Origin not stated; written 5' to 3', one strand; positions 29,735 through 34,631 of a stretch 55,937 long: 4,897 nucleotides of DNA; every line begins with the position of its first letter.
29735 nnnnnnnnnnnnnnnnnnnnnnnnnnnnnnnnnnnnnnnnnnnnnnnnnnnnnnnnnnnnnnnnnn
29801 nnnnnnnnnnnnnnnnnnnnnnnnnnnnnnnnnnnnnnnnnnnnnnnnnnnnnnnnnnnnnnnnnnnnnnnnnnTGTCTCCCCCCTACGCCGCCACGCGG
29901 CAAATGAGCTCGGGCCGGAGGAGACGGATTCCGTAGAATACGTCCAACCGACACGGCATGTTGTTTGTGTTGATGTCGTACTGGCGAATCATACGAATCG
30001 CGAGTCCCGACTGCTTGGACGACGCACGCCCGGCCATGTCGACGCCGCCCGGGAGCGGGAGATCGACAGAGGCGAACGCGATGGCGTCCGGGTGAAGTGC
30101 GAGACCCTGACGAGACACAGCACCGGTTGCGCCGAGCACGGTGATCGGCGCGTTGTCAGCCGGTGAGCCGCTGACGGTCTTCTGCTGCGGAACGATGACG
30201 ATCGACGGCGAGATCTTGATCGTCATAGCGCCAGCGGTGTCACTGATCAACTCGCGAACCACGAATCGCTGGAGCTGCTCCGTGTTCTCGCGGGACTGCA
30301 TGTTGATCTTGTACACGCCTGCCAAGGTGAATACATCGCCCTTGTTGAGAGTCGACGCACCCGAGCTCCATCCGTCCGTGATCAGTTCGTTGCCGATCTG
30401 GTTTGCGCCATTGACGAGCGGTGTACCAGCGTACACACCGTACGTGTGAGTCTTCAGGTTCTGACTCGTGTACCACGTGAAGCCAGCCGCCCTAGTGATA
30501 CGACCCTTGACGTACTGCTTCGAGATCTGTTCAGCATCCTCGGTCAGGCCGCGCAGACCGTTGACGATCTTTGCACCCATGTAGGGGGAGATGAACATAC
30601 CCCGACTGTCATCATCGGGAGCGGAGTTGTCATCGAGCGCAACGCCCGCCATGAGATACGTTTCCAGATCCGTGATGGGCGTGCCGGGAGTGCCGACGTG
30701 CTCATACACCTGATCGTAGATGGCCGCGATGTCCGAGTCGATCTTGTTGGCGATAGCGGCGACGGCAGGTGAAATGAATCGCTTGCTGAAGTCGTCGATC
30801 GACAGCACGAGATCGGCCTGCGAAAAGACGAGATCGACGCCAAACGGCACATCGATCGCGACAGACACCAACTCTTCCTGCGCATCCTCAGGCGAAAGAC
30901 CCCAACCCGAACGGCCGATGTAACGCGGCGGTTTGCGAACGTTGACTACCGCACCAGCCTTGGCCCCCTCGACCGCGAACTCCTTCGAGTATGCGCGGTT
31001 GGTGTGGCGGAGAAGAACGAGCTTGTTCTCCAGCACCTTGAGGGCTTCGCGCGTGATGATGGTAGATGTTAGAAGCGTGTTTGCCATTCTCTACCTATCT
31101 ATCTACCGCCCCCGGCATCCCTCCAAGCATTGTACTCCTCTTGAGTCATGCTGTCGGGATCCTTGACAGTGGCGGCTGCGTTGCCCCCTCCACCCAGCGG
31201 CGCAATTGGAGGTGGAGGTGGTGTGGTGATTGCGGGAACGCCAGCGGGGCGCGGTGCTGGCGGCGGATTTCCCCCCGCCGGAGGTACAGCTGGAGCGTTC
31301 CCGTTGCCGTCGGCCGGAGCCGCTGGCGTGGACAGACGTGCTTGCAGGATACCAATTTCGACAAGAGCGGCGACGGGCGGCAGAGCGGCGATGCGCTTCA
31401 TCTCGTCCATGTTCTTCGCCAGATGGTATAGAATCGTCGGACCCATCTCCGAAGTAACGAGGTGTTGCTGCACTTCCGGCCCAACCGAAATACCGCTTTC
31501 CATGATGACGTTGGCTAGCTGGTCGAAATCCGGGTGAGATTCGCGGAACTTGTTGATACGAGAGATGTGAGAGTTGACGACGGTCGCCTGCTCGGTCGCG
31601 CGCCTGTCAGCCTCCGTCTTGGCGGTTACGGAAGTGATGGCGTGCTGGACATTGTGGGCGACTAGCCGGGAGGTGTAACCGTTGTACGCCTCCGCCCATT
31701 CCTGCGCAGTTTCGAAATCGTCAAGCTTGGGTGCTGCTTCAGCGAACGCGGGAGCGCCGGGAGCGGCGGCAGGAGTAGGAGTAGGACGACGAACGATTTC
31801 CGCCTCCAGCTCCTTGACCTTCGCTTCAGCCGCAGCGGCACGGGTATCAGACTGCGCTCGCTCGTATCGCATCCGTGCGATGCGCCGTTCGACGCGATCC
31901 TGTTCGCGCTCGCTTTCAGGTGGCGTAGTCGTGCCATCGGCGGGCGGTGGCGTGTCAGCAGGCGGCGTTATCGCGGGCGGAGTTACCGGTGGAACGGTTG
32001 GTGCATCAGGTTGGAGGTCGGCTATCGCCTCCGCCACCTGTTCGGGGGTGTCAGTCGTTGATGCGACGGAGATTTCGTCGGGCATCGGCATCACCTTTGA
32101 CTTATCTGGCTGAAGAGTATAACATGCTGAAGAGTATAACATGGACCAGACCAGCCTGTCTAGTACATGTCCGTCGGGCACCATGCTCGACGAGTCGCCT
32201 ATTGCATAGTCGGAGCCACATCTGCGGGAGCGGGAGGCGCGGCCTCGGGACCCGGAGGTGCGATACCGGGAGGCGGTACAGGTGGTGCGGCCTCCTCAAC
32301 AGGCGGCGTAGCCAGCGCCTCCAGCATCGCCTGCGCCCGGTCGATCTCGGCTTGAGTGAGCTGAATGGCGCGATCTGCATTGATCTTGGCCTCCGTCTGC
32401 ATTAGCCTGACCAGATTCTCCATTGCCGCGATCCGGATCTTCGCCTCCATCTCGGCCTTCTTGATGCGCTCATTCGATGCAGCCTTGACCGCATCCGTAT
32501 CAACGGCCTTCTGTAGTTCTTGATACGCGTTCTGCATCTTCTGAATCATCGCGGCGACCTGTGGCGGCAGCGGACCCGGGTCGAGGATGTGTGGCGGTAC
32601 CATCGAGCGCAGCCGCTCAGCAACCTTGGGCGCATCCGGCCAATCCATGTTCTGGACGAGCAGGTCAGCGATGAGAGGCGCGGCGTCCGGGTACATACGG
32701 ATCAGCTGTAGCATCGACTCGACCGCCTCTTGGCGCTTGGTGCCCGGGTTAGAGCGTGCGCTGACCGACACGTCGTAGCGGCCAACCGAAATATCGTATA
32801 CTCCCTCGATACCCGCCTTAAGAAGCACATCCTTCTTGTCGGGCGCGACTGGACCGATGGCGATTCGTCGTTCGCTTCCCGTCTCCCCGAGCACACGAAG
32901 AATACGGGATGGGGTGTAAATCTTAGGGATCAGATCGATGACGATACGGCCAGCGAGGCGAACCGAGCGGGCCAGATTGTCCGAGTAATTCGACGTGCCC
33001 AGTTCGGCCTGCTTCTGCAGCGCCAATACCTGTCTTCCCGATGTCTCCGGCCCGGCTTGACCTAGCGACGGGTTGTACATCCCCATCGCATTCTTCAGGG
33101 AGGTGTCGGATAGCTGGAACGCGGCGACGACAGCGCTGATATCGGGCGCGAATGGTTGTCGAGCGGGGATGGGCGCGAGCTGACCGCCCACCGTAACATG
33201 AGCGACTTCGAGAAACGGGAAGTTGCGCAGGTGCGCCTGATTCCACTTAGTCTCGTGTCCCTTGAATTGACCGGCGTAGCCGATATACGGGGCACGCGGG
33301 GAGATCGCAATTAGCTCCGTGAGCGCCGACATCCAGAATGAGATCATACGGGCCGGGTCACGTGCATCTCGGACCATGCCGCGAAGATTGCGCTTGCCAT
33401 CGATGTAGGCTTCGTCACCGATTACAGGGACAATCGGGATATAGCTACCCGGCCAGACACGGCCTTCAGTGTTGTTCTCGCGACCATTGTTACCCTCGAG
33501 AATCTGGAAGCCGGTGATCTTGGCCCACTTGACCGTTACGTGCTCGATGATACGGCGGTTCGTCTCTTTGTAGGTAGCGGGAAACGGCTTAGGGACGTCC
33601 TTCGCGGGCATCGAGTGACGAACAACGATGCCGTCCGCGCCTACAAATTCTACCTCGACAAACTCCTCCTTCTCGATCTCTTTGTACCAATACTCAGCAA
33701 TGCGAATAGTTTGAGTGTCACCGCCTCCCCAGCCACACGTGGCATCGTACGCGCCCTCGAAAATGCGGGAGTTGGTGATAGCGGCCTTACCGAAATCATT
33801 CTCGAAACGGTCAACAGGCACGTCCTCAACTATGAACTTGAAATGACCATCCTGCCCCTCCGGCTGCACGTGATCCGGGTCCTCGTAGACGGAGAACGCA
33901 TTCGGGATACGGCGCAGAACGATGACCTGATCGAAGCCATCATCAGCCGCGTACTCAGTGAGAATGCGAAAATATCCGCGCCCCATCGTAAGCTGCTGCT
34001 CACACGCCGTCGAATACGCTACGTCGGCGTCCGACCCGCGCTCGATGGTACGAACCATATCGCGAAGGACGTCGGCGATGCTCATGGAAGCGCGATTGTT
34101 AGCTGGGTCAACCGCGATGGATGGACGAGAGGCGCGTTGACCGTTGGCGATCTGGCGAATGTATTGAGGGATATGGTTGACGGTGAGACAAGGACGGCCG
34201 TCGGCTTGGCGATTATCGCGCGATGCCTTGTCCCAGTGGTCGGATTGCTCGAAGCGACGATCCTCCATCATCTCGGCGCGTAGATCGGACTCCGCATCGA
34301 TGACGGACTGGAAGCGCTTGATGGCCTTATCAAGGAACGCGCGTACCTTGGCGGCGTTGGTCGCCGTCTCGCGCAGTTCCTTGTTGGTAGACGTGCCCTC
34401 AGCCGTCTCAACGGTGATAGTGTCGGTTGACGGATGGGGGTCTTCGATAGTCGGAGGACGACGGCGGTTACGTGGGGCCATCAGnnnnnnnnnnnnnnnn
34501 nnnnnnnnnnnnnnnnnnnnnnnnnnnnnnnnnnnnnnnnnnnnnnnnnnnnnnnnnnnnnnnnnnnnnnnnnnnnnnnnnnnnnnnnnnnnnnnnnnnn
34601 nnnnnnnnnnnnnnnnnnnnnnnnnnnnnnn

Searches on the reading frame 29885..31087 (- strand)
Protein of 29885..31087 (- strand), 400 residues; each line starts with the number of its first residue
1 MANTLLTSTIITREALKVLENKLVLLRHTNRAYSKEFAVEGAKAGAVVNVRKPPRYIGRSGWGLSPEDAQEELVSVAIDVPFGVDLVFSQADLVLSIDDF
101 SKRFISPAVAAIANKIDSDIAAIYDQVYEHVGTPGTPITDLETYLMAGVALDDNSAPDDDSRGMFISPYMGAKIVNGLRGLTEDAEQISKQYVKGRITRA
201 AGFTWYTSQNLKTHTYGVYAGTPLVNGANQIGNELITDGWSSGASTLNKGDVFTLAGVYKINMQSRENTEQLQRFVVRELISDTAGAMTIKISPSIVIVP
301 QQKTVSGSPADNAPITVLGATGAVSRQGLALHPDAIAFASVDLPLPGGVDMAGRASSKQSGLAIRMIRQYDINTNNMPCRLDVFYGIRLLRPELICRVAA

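Call 6: search_protein_families(library=pfam, proteins=[window:29885-31087:-], max_evalue=0.1)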
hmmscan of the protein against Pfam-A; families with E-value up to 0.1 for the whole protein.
window:29885-31087:- (400 aa): 1 family
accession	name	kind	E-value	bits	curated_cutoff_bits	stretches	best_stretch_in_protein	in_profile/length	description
PF11651.14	P22_CoatProtein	-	2.9e-42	145.4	24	1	1-395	1-417/423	P22 coat protein - gene protein 5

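Call 7: search_protein_families(library=phrogs, proteins=[window:29885-31087:-], max_evalue=0.1)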
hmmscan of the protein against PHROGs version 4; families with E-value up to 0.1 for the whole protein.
window:29885-31087:- (400 aa): 5 families
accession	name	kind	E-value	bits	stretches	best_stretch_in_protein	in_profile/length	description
phrog_283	-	head and packaging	4.2e-81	274.2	1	1-399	1-382/385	major head protein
phrog_1302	-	tail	5.3e-07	30.3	1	218-302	85-159/201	distal tail protein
phrog_267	-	head and packaging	0.0015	18.8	1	74-341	104-286/410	major head protein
phrog_26732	-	head and packaging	0.0091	16.8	0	367-395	27-55/64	head protein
phrog_544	-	head and packaging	0.028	14.8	0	110-215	114-220/282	major head protein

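Call 9: search_dna_similar(query=window:29885-31087:-, collection=phages, mode=protein, max_rows=25)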
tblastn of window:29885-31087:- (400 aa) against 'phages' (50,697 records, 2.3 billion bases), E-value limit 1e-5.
Records with a match: 98; places in all: 98; records where one place covers at least 80% of the query: 88.
Best place of each record, by identity: <60% 98.
By first word of the organism name: Vibrio 63; Caudoviricetes 9; Shewanella 3; Xylella 3; Klebsiella 3; Pseudomonas 2; Thalassomonas 2; Rhodoferax 2; Xanthomonas 1; Phage 1; and 9 more.
By host as written in the record: Vibrio parahaemolyticus 15; - 14; Vibrio crassostreae 10; Vibrio vulnificus 5; Vibrio alginolyticus 5; Thalassomonas loyana LMG 22536 2; Shewanella inventionis KX27 2; Rhodoferax sp. IMCC26218 2; and 36 more.
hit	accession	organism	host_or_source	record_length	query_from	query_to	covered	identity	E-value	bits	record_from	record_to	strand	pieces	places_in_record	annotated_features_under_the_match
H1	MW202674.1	Caudoviricetes sp.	Manatee Spring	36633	1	400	100%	44.3%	1e-65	314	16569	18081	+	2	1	P22 coat protein (x2) | hypothetical protein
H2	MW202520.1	Caudoviricetes sp.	Manatee Spring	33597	1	400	100%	43.2%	1e-89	301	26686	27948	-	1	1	P22 coat protein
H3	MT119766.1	Xanthomonas phage PBR31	Xanthomonas campestris pv. campestris ...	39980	1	399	100%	41.9%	5e-92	308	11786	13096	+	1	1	major capsid protein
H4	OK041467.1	Pseudomonas phage PAE2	Pseudomonas aeruginosa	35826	1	399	100%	38.0%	4e-72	251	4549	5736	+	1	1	putative coat protein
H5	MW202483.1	Caudoviricetes sp.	Manatee Spring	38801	1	398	100%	36.1%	5e-68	239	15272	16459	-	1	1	P22 coat protein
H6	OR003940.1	Phage DSL-LC05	Gammaproteobacteria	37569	1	398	100%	35.7%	2e-68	240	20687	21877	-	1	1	major capsid protein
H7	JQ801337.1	Vibrio phage VvAW1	Vibrio vulnificus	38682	3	398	99%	35.4%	3e-62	222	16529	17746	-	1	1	P22 coat protein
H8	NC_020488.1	Vibrio phage VvAW1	Vibrio vulnificus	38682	3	398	99%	35.4%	3e-62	222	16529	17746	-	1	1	major head protein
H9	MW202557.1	Caudoviricetes sp.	Manatee Spring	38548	1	399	100%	34.1%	2e-51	191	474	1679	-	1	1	P22 coat protein | hypothetical protein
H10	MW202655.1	Bacteriophage sp.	Manatee Spring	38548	1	399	100%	34.1%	2e-51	191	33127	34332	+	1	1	P22 coat protein | hypothetical protein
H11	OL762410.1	Vibrio phage vB_ValP_FGH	Vibrio alginolyticus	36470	3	398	99%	34.3%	3e-58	211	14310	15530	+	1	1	major capsid protein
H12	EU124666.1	Thalassomonas phage BA3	Thalassomonas loyana LMG 22536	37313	3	398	99%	33.0%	2e-56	205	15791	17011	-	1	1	hypothetical protein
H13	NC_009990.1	Thalassomonas phage BA3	Thalassomonas loyana LMG 22536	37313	3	398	99%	33.0%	2e-56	205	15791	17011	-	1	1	major head protein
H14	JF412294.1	EBPR podovirus 1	-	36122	1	397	99%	32.5%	3e-46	176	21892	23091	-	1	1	gp35: coat protein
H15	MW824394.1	Vibrio phage 41E34.2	Vibrio crassostreae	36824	3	398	99%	32.0%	2e-46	176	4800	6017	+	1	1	putative major capsid protein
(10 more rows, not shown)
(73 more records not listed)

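Call 66: search_solved_structures(query=window:29885-31087:-, max_evalue=1, show_alignments=1)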
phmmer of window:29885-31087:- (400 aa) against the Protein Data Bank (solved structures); distinct sequences matched with E-value up to 1: 7.
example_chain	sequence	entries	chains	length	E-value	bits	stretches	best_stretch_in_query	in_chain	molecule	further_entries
8skg_F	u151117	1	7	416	1.5e-05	27.2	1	242-394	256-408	Putative coat protein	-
6mnt_A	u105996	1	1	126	0.00073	21.6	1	243-319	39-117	Putative coat protein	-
2xyy_A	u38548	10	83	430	0.0022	20.1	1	235-395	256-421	COAT PROTEIN | P22 coat protein in procapsid shells | Major capsid protein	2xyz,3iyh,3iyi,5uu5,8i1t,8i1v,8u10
8gn5_A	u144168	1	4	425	0.0025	19.9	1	235-395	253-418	Major capsid protein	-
8zdh_A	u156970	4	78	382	0.0072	18.4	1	74-174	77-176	Major Capsid Protein (gp8)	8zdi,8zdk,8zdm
2hro_A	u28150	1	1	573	0.42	12.6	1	182-256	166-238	Phosphoenolpyruvate-protein phosphotransferase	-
8wwe_A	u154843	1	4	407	0.7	11.8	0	68-167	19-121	(R)-DHPS dehydrogenase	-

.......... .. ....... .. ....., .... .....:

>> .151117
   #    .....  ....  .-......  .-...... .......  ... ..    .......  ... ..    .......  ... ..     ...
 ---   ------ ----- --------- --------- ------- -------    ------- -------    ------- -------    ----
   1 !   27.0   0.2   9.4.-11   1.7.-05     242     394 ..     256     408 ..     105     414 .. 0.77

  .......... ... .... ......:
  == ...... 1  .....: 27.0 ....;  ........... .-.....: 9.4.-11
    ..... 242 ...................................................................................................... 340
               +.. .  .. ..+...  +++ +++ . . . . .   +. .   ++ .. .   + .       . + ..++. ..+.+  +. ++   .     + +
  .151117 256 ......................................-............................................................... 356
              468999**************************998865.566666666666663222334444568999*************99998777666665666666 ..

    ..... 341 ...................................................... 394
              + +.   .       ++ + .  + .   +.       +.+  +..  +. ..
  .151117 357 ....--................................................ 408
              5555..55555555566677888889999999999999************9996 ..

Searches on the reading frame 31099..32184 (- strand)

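Call 6: search_protein_families(library=pfam, proteins=[window:31099-32184:-], max_evalue=0.1)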
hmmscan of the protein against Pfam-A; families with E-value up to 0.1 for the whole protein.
window:31099-32184:- (361 aa): 1 family
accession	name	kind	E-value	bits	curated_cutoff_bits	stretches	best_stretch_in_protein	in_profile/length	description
PF14362.11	DUF4407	-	0.018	14.8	31.3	1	95-200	129-235/297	Domain of unknown function (DUF4407)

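Call 7: search_protein_families(library=phrogs, proteins=[window:31099-32184:-], max_evalue=0.1)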
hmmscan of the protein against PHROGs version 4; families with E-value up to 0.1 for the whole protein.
window:31099-32184:- (361 aa): 1 family
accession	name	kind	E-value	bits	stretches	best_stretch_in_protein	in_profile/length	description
phrog_8865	-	head and packaging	1.5e-33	117.8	1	50-355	45-289/297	head scaffolding protein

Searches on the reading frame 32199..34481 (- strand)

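Call 50: search_protein_families(library=phrogs, proteins=[window:32199-34481:-], max_evalue=0.001)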
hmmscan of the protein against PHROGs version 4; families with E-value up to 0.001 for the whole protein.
window:32199-34481:- (760 aa): 2 families
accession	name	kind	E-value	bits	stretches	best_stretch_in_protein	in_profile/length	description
phrog_156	-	head and packaging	4.2e-116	390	1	44-729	6-663/681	portal protein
phrog_14911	-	unknown function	1.4e-23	84.5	1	50-417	7-366/404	-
